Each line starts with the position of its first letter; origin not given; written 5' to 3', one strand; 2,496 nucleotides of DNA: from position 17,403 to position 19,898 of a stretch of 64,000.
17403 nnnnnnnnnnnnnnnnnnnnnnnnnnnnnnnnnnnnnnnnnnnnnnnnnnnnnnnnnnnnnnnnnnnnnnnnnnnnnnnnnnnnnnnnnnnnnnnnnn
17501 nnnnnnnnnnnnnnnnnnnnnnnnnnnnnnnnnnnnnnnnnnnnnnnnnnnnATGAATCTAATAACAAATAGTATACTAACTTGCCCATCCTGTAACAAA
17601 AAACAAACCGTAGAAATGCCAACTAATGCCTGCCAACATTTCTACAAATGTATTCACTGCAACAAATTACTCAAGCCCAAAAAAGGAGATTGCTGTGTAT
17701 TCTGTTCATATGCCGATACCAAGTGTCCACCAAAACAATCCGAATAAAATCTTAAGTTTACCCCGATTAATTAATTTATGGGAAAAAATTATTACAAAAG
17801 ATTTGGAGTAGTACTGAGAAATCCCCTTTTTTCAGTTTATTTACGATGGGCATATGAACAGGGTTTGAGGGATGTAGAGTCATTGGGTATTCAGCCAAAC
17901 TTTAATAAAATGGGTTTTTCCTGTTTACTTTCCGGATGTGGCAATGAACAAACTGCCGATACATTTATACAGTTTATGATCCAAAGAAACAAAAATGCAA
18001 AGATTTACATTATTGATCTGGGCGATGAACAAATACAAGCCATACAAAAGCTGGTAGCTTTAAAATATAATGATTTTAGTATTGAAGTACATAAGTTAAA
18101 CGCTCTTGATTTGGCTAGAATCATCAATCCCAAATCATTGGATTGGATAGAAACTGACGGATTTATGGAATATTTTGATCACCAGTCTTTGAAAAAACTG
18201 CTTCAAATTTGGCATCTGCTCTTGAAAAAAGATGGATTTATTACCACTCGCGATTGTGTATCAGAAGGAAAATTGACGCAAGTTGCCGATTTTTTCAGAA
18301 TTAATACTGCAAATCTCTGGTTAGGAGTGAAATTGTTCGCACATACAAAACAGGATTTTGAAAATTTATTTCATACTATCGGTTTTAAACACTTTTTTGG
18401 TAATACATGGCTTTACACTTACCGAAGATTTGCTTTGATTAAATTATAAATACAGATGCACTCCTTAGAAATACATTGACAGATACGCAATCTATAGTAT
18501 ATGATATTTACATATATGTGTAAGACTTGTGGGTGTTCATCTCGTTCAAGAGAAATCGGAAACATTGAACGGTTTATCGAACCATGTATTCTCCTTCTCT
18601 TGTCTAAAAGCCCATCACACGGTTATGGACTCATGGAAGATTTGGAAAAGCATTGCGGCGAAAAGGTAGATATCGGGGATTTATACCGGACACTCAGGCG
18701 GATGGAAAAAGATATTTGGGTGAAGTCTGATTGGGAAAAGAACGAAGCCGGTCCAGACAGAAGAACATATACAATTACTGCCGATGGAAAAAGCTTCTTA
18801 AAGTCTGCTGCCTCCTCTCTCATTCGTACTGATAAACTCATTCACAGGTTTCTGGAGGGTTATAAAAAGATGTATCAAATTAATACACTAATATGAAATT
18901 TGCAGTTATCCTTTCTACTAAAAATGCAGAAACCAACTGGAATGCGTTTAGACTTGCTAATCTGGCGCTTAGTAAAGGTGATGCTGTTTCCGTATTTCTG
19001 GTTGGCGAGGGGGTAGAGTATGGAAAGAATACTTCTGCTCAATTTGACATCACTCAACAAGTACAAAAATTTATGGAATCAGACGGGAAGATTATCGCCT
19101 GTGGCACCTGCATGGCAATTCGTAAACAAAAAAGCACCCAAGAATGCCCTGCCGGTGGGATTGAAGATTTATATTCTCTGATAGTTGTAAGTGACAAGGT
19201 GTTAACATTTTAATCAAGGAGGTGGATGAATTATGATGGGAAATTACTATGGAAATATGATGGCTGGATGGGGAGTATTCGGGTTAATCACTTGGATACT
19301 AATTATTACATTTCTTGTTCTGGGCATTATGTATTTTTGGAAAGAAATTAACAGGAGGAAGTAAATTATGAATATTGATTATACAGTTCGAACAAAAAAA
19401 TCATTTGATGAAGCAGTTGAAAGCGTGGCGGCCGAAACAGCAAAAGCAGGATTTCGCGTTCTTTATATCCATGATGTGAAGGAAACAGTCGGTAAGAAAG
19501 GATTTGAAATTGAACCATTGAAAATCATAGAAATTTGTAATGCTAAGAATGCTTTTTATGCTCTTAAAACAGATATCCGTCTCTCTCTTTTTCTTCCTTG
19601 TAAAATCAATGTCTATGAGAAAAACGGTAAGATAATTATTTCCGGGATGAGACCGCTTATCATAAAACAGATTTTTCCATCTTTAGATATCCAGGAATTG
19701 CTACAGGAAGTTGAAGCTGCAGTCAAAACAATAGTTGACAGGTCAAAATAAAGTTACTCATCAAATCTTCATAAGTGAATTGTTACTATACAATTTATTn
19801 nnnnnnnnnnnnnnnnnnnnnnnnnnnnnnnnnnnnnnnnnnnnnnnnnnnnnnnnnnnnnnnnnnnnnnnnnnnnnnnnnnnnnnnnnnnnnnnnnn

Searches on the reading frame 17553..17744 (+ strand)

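Call 3: search_protein_families(library=pfam, proteins=[window:17553-17744:+], max_evalue=0.01)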
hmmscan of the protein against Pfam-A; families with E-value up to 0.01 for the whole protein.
window:17553-17744:+ (64 aa): 0 families

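Call 42: search_protein_families(library=ncbifam, proteins=[window:17553-17744:+], max_evalue=0.001)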
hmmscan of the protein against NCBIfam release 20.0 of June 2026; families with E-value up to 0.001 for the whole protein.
window:17553-17744:+ (64 aa): 1 family
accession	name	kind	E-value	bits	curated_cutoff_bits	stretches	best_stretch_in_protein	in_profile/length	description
NF041374.1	GDCCVxC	domain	9.6e-28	96.2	40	1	7-63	1-57/58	GDCCVxC domain-containing (seleno)protein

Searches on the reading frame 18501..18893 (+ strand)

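Call 3: search_protein_families(library=pfam, proteins=[window:18501-18893:+], max_evalue=0.01)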
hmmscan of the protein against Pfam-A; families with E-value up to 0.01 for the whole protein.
window:18501-18893:+ (131 aa): 1 family
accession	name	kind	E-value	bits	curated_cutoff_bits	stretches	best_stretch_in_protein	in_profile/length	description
PF03551.20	PadR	-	6e-19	68.3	27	1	30-101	1-74/75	Transcriptional regulator PadR-like family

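Call 42: search_protein_families(library=ncbifam, proteins=[window:18501-18893:+], max_evalue=0.001)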
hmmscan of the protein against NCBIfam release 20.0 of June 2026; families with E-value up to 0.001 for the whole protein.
window:18501-18893:+ (131 aa): 4 families
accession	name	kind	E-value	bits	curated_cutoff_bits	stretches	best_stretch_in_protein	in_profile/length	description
TIGR02719.1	repress_PhaQ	equivalog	1.8e-18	67.2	139.35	1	23-125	22-124/138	poly-beta-hydroxybutyrate-responsive repressor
TIGR03433.1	padR_acidobact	paralog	8.5e-16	57.9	101.8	1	30-119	9-100/101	PadR family transcriptional regulator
NF006931.0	PRK09416.1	equivalog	2.4e-07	31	112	1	30-105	48-120/135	PadR family transcriptional regulator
NF053635.1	TransRegRv3488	equivalog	5e-06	26.7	140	1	37-107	20-88/98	Rv3488 family transcriptional regulator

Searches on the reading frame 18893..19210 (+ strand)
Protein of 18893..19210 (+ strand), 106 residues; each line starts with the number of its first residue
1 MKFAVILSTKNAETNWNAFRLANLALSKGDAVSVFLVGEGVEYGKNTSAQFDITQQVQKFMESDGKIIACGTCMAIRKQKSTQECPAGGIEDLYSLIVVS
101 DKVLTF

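Call 3: search_protein_families(library=pfam, proteins=[window:18893-19210:+], max_evalue=0.01)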
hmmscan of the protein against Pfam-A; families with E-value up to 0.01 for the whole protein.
window:18893-19210:+ (106 aa): 1 family
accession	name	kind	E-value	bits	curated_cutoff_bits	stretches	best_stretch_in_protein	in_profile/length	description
PF02635.20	DsrE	-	3.3e-12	47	22.7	1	1-106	1-116/116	DsrE/DsrF-like family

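Call 42: search_protein_families(library=ncbifam, proteins=[window:18893-19210:+], max_evalue=0.001)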
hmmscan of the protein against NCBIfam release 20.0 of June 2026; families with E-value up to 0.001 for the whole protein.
window:18893-19210:+ (106 aa): 1 family
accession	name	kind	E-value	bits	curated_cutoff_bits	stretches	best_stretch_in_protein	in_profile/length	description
TIGR03012.1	sulf_tusD_dsrE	equivalog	0.00087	19.2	89.25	0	5-75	6-79/127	sulfurtransferase complex subunit TusD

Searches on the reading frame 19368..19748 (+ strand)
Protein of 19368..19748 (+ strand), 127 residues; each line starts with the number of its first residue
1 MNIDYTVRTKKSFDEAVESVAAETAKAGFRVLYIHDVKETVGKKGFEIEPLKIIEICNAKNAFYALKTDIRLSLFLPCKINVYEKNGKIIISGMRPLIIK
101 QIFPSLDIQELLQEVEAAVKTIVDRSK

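Call 3: search_protein_families(library=pfam, proteins=[window:19368-19748:+], max_evalue=0.01)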
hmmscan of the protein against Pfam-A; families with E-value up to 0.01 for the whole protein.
window:19368-19748:+ (127 aa): 1 family
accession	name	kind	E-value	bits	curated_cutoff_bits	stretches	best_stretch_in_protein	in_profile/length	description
PF03625.19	DUF302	-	3.2e-16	59.4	23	1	35-96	1-63/63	Domain of unknown function DUF302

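Call 42: search_protein_families(library=ncbifam, proteins=[window:19368-19748:+], max_evalue=0.001)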
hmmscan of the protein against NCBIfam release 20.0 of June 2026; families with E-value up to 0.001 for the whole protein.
window:19368-19748:+ (127 aa): 0 families
